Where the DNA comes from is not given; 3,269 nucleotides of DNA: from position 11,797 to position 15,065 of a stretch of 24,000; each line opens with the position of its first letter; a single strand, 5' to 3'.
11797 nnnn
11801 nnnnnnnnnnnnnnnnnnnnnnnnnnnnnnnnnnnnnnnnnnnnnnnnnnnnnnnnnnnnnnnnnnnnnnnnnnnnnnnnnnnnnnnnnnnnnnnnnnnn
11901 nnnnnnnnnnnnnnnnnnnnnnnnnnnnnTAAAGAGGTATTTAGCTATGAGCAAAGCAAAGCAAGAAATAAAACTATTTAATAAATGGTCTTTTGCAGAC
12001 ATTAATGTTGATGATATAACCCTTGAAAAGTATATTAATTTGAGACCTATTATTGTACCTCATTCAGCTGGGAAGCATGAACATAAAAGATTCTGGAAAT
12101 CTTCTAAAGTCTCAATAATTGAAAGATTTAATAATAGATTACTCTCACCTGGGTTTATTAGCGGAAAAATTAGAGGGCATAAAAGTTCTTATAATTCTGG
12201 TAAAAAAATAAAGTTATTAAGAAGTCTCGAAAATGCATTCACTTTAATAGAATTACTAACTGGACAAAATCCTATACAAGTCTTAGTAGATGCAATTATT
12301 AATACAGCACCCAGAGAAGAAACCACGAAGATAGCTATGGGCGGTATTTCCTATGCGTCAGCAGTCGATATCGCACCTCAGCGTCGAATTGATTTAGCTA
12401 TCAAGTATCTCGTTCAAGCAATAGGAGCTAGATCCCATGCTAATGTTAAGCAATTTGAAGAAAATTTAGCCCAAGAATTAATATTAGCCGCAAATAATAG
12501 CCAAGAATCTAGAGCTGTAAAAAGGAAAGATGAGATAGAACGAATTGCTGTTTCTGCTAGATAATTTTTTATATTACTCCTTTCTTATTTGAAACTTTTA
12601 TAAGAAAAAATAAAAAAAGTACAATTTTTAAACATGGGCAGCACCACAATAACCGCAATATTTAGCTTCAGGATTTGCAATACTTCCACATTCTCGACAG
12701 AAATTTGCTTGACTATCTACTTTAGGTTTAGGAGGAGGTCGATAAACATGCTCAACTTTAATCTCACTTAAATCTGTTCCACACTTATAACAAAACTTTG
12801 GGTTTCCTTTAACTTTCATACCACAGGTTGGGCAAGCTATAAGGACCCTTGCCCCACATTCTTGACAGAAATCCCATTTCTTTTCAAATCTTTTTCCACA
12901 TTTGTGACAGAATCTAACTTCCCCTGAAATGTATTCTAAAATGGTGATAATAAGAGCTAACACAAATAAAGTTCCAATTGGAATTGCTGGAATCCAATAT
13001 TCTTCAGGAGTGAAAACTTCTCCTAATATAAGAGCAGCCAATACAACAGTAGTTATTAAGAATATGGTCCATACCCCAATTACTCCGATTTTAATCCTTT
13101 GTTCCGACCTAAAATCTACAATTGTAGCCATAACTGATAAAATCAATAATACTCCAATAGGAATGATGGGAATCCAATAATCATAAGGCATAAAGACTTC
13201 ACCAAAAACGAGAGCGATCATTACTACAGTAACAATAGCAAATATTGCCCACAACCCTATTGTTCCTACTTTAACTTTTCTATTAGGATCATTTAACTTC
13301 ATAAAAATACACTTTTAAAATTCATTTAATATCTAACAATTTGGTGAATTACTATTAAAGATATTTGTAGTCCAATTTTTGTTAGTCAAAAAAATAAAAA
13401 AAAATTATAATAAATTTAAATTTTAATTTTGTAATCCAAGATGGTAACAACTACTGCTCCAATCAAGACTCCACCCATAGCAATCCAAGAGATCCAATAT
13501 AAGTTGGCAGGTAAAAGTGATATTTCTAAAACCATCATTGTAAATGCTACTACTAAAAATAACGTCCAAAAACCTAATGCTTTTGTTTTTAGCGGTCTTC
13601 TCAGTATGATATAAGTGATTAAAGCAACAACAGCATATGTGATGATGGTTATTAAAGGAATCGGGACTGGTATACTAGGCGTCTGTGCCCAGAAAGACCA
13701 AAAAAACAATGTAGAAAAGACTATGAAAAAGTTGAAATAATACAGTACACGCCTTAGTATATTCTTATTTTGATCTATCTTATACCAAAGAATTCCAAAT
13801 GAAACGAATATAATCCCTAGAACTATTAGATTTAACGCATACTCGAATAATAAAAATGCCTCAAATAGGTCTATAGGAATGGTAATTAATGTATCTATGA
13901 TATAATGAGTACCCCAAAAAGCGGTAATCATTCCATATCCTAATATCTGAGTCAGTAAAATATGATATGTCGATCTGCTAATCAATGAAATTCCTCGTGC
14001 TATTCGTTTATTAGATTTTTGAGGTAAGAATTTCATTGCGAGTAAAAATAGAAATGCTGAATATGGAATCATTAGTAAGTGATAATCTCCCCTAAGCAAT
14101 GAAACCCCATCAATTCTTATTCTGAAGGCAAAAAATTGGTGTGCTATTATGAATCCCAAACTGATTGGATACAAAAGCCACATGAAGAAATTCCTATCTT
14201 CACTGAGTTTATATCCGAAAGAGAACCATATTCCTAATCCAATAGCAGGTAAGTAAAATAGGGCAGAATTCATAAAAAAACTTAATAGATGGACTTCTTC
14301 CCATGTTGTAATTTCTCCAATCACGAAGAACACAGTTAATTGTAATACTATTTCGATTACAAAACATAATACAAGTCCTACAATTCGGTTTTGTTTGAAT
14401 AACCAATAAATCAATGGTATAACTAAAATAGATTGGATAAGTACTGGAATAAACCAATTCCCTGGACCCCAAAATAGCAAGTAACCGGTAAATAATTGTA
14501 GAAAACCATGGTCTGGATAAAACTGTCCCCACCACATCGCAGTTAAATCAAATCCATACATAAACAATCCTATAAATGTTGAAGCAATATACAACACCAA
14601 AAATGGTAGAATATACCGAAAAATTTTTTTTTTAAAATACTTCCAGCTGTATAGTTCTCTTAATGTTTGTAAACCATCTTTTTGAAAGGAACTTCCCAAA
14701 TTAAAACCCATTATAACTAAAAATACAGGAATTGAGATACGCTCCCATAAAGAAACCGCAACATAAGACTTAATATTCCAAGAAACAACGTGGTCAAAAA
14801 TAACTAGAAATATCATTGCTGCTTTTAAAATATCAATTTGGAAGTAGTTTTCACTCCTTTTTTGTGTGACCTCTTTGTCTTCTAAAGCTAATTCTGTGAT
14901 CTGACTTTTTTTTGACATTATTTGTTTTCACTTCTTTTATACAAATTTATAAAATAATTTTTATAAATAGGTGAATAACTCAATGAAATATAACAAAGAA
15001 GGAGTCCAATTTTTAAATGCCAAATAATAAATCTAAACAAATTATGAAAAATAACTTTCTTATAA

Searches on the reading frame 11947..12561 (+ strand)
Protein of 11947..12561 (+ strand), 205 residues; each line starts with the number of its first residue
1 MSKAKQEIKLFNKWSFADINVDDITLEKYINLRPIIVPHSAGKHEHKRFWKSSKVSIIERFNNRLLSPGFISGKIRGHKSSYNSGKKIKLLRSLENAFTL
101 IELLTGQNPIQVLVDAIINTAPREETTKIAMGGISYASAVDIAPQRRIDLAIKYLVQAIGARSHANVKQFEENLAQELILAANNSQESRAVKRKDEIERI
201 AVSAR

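Call 30: search_protein_families(library=pfam, proteins=[window:11947-12561:+], max_evalue=0.00001)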
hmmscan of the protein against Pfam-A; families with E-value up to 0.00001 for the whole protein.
window:11947-12561:+ (205 aa): 1 family
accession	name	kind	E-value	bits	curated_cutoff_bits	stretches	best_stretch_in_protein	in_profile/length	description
PF00177.27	Ribosomal_S7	-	1.8e-36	125.4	24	1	27-205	2-148/148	Ribosomal protein S7p/S5e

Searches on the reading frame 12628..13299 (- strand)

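Call 30: search_protein_families(library=pfam, proteins=[window:12628-13299:-], max_evalue=0.00001)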
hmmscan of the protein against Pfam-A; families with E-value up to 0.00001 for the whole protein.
window:12628-13299:- (223 aa): 5 families
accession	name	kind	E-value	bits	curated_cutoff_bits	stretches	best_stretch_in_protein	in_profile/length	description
PF12773.13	DZR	-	2.8e-17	63.1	27.3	2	131-174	1-45/45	Double zinc ribbon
PF13240.11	Zn_Ribbon_1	-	4.6e-12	45.8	25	0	200-220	1-21/23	zinc-ribbon domain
PF17032.10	Zn_ribbon_15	-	9e-11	42.9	28.9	0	125-149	49-73/73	zinc-ribbon family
PF13248.11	Zn_ribbon_3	-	2.8e-08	33.4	27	0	154-177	3-26/26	zinc-ribbon domain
PF24460.1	DUF7575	-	1.9e-06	27.6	28.5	0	130-151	5-26/28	Domain of unknown function (DUF7575)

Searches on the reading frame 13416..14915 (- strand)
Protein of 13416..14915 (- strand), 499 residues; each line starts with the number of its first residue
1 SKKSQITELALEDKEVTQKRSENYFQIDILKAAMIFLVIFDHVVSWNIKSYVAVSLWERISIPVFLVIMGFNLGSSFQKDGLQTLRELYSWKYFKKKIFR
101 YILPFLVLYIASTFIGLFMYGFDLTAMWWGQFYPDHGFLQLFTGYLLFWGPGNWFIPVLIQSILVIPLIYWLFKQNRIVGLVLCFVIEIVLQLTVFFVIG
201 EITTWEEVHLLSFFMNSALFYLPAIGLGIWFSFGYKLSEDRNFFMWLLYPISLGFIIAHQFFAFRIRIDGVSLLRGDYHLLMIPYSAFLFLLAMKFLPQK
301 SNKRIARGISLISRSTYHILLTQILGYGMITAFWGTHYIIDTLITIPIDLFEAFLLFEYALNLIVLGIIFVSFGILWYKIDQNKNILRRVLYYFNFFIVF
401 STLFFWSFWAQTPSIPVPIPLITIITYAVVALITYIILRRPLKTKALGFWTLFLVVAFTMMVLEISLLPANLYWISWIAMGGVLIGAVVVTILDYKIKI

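Call 30: search_protein_families(library=pfam, proteins=[window:13416-14915:-], max_evalue=0.00001)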
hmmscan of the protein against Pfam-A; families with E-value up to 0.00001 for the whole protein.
window:13416-14915:- (499 aa): 1 family
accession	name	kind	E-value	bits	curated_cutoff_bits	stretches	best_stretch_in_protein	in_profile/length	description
PF01757.29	Acyl_transf_3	-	9.5e-16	58.2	31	1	26-340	3-303/326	Acyltransferase domain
